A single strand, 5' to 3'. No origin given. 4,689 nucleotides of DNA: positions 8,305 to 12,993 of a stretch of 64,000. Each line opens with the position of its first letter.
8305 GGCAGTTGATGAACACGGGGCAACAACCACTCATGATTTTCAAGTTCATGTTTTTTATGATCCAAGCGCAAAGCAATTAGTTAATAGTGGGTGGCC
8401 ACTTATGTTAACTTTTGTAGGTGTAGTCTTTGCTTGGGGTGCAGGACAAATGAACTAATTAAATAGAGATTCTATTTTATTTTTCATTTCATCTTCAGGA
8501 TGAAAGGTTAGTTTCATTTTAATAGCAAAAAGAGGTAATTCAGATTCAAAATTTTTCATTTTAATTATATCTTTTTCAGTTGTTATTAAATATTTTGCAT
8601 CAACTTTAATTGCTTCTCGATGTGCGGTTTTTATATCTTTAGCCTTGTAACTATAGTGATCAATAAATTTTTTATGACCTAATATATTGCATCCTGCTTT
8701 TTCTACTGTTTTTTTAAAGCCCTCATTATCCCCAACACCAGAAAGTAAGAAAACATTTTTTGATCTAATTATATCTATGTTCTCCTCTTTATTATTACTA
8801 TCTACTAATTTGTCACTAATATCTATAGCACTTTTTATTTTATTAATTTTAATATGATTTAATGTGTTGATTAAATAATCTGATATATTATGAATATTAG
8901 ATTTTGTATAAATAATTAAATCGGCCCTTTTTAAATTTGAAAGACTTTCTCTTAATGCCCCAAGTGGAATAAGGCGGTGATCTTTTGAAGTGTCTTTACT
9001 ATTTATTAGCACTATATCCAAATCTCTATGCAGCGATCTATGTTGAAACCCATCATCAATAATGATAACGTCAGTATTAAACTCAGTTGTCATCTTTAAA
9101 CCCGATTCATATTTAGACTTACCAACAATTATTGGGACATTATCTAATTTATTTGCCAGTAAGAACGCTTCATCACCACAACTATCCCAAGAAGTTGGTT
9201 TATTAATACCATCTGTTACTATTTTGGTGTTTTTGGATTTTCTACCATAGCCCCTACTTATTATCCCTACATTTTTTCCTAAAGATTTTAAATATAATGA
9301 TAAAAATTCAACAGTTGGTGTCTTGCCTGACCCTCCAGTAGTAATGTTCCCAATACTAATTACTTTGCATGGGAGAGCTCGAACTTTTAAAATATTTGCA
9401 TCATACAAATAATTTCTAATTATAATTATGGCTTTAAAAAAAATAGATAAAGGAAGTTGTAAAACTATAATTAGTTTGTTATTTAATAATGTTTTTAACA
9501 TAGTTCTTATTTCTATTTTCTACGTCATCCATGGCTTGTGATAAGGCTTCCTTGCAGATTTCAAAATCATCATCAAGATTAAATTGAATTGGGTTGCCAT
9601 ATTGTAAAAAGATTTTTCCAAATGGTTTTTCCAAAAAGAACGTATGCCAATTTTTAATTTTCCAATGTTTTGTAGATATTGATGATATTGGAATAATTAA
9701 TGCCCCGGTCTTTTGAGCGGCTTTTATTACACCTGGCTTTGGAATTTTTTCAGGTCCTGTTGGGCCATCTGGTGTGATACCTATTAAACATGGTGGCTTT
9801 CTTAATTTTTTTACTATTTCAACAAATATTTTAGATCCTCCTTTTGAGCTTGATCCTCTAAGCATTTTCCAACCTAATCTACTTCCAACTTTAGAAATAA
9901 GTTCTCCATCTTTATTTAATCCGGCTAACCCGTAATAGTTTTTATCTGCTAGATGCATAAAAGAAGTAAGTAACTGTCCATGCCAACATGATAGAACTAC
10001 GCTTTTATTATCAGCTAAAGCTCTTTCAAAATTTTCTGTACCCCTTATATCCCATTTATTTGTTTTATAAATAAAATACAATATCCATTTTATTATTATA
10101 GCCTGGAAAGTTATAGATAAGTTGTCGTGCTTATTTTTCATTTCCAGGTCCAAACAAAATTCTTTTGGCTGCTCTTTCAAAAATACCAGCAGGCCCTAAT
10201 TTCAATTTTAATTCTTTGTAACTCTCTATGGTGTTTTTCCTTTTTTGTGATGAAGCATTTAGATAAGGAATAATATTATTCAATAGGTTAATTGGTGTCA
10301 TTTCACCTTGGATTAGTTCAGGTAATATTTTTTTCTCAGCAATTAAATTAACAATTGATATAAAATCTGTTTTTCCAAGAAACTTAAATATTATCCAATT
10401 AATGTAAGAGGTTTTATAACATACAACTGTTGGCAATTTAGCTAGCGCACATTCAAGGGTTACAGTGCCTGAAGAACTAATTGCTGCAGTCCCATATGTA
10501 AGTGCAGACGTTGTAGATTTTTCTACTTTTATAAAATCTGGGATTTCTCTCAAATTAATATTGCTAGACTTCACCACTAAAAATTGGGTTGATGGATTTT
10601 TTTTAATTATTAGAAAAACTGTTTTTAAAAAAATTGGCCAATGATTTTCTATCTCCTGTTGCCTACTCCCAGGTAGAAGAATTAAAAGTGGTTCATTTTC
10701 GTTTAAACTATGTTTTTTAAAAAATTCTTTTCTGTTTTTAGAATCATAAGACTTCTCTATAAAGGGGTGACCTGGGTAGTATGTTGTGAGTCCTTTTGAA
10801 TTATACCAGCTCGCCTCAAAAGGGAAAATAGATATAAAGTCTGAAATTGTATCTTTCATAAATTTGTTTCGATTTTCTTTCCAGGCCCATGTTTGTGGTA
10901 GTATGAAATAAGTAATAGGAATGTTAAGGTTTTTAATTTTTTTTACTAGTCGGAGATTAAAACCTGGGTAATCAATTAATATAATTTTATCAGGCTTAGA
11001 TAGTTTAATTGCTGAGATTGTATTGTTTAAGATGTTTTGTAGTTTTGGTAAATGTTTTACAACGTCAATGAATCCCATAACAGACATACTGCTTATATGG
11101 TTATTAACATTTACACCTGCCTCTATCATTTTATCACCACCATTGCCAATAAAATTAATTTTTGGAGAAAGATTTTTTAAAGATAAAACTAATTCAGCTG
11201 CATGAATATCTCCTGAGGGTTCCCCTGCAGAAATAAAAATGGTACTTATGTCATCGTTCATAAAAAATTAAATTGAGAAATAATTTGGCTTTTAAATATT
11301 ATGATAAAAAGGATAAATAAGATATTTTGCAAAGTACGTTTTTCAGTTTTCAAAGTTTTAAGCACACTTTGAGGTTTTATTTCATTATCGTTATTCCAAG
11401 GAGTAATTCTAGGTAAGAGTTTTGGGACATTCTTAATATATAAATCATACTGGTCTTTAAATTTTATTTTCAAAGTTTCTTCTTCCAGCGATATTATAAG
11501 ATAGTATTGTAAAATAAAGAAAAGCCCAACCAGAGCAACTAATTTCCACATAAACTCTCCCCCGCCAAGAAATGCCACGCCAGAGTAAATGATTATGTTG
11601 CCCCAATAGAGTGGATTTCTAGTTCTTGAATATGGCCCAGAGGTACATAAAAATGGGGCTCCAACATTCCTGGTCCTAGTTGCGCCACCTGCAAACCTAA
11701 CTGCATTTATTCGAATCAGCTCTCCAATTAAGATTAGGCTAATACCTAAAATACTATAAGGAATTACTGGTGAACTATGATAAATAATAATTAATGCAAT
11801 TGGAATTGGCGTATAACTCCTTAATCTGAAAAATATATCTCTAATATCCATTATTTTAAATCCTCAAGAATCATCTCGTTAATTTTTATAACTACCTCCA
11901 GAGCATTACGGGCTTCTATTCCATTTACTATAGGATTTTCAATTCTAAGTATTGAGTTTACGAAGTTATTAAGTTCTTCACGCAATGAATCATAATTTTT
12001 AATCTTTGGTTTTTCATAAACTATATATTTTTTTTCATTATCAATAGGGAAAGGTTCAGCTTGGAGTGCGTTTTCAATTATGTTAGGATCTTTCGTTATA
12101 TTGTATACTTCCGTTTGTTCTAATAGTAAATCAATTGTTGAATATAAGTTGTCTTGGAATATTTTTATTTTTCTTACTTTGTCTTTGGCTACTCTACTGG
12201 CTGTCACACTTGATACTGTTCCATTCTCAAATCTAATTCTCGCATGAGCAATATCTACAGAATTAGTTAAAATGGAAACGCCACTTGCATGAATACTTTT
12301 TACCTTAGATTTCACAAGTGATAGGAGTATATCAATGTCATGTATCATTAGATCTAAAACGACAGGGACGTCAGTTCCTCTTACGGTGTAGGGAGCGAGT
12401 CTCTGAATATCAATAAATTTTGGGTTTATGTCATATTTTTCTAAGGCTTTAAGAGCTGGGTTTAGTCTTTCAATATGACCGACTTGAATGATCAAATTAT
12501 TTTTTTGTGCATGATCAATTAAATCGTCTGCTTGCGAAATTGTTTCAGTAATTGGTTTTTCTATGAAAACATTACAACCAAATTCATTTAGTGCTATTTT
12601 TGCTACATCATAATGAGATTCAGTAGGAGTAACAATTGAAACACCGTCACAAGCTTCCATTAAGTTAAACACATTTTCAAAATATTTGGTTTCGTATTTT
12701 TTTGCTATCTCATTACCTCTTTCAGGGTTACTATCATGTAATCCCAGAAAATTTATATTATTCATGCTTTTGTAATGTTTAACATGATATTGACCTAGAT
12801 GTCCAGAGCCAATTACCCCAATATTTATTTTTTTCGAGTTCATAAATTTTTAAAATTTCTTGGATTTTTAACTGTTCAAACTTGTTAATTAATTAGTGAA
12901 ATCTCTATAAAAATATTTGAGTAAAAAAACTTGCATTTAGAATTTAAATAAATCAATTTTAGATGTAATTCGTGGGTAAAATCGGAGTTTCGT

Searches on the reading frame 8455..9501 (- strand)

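Call 82: search_protein_families(library=pfam, proteins=[window:8455-9501:-], max_evalue=0.0001)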
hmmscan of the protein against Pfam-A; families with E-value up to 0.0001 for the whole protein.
window:8455-9501:- (348 aa): 1 family
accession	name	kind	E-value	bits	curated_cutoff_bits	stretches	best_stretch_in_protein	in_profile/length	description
PF02606.20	LpxK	-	5.2e-83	279.3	27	1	14-346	4-326/328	Tetraacyldisaccharide-1-P 4'-kinase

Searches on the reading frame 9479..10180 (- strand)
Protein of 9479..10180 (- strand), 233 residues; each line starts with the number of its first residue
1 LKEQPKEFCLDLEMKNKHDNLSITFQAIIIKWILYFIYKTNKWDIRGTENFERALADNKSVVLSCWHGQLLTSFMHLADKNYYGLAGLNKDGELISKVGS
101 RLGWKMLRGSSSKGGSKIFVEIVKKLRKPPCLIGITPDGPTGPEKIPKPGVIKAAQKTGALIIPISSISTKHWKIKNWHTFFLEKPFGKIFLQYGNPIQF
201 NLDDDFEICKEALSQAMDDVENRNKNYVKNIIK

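Call 82: search_protein_families(library=pfam, proteins=[window:9479-10180:-], max_evalue=0.0001)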
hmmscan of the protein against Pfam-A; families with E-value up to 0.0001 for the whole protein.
window:9479-10180:- (233 aa): 1 family
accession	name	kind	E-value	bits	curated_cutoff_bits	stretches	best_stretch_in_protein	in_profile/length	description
PF04028.18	DUF374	-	8.3e-17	61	26.8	1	79-143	5-68/69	Domain of unknown function (DUF374)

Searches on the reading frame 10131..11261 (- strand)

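Call 82: search_protein_families(library=pfam, proteins=[window:10131-11261:-], max_evalue=0.0001)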
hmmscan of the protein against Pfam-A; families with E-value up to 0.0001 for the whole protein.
window:10131-11261:- (376 aa): 1 family
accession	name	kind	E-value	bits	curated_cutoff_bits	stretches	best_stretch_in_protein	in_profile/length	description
PF02684.21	LpxB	-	2.2e-86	290.5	22.6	1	8-351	1-355/374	Lipid-A-disaccharide synthetase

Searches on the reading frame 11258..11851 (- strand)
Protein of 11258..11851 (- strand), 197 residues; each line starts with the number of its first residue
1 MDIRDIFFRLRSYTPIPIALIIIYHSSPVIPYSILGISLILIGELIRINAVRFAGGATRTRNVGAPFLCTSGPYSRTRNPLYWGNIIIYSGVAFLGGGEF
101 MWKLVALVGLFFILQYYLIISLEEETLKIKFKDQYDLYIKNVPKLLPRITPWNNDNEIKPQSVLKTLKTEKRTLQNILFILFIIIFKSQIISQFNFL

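Call 82: search_protein_families(library=pfam, proteins=[window:11258-11851:-], max_evalue=0.0001)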
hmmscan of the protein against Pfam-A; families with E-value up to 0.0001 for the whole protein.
window:11258-11851:- (197 aa): 1 family
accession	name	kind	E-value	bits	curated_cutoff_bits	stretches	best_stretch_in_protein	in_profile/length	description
PF04191.18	PEMT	-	3.9e-08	34.1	25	1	34-132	4-103/105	Phospholipid methyltransferase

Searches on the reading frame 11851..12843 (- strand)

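Call 82: search_protein_families(library=pfam, proteins=[window:11851-12843:-], max_evalue=0.0001)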
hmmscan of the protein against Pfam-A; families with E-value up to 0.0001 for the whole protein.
window:11851-12843:- (330 aa): 2 families
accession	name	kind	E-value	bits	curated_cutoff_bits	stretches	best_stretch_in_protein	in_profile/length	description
PF01408.29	GFO_IDH_MocA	-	2.2e-25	90.1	24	1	6-123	1-120/120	Oxidoreductase family, NAD-binding Rossmann fold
PF22725.1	GFO_IDH_MocA_C3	-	1.2e-09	38.6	27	1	161-228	45-116/124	GFO/IDH/MocA C-terminal domain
